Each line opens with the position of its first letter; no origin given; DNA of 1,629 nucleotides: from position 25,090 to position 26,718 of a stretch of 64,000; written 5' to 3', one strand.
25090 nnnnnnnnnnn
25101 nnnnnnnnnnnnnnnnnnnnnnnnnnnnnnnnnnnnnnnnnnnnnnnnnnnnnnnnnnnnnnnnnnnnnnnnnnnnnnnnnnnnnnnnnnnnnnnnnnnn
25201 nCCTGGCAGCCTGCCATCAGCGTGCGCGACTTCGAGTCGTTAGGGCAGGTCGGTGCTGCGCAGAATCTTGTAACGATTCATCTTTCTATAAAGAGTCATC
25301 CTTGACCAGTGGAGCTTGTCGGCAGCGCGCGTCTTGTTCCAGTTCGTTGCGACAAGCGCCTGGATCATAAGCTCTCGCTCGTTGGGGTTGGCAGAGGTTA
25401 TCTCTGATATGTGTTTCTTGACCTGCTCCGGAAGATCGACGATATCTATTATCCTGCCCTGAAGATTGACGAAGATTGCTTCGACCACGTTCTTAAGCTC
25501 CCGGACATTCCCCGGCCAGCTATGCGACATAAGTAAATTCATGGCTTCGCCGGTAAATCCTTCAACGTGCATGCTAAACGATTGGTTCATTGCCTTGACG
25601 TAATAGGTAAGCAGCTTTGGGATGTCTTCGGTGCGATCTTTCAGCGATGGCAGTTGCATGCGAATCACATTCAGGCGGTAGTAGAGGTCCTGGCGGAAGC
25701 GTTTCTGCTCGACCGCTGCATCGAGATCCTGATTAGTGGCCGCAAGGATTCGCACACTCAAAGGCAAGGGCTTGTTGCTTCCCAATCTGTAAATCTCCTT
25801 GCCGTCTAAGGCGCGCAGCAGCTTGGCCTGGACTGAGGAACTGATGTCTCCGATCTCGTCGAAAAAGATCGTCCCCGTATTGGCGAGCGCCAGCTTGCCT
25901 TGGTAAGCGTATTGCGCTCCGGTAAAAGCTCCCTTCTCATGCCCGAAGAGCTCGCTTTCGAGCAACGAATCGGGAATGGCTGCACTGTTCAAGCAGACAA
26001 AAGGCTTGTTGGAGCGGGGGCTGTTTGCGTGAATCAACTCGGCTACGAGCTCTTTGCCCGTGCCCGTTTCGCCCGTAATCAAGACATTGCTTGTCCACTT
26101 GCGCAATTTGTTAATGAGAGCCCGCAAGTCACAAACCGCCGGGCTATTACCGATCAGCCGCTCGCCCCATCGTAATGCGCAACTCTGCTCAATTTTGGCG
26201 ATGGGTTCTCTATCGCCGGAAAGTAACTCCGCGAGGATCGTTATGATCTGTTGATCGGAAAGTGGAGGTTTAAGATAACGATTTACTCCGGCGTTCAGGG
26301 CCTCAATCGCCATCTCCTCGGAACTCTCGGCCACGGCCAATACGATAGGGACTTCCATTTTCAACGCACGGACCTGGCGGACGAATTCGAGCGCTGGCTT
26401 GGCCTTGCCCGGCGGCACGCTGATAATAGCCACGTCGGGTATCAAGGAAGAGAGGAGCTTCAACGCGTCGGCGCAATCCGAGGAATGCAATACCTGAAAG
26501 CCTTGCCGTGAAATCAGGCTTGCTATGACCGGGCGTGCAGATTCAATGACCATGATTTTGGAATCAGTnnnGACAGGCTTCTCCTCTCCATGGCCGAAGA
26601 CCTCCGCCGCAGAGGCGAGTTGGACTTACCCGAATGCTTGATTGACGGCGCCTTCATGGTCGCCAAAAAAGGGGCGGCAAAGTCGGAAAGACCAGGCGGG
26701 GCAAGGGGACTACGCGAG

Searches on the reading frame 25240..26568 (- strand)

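Call 8: search_protein_families(library=ncbifam, proteins=[window:25240-26568:-], max_evalue=0.001)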
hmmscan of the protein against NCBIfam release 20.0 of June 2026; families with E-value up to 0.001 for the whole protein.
window:25240-26568:- (442 aa): 45 families (the best 25 are shown)
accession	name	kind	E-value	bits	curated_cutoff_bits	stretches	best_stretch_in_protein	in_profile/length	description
TIGR01818.1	ntrC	equivalog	2.4e-105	353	558.6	1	10-388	9-386/463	nitrogen regulation protein NR(I)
NF008469.0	PRK11361.1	equivalog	1.4e-100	337.2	714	1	10-435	15-456/461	acetoacetate metabolism transcriptional regulator AtoC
NF007689.0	PRK10365.1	equivalog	1.7e-96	323.7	760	1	14-432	20-441/441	sigma-54-dependent response regulator transcription factor ZraR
TIGR01817.1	nifA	equivalog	8.7e-94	315.2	528.85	1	136-379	196-438/534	nif-specific transcriptional activator NifA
NF041552.1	TF_PrdR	equivalog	4.8e-92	309.1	795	1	136-434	267-577/577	sigma-54 dependent transcriptional regulator PrdR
TIGR02915.1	PEP_resp_reg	equivalog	2.2e-89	300.3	502.6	1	22-435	19-444/445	PEP-CTERM-box response regulator transcription factor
NF008176.1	PRK10923.1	equivalog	1e-88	298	620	1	10-386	14-388/469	nitrogen regulation protein NR(I)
NF003451.0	PRK05022.1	equivalog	2.8e-85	287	476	1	134-383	188-438/512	nitric oxide reductase transcriptional regulator NorR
NF050807.1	TransRegFlbDCaul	equivalog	1.3e-83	281.3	750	1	20-409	21-414/454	sigma-54-dependent transcriptional regulator FlbD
NF038308.1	RNA_repair_RtcR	equivalog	2e-82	277.8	650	1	135-435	179-479/530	RNA repair transcriptional activator RtcR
NF011695.0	PRK15115.1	equivalog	4.1e-81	273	763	1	20-434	27-437/445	two-component system response regulator GlrR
NF041946.1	LuxO_transreg_Vib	equivalog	1.5e-80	271.3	800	1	21-395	18-392/463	quorum-sensing sigma-54 dependent transcriptional regulator LuxO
NF051870.1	NAssimRespRegNtrX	equivalog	2.3e-80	270.7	600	1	11-391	13-393/452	nitrogen assimilation response regulator NtrX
NF049963.1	RespRegFlgRCampy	domain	3.4e-78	263.4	750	1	32-435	34-429/429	fla regulon two-component system response regulator FlgR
NF011953.0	PRK15424.1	equivalog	4.9e-78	263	703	1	136-432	219-533/538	propionate catabolism operon regulatory protein PrpR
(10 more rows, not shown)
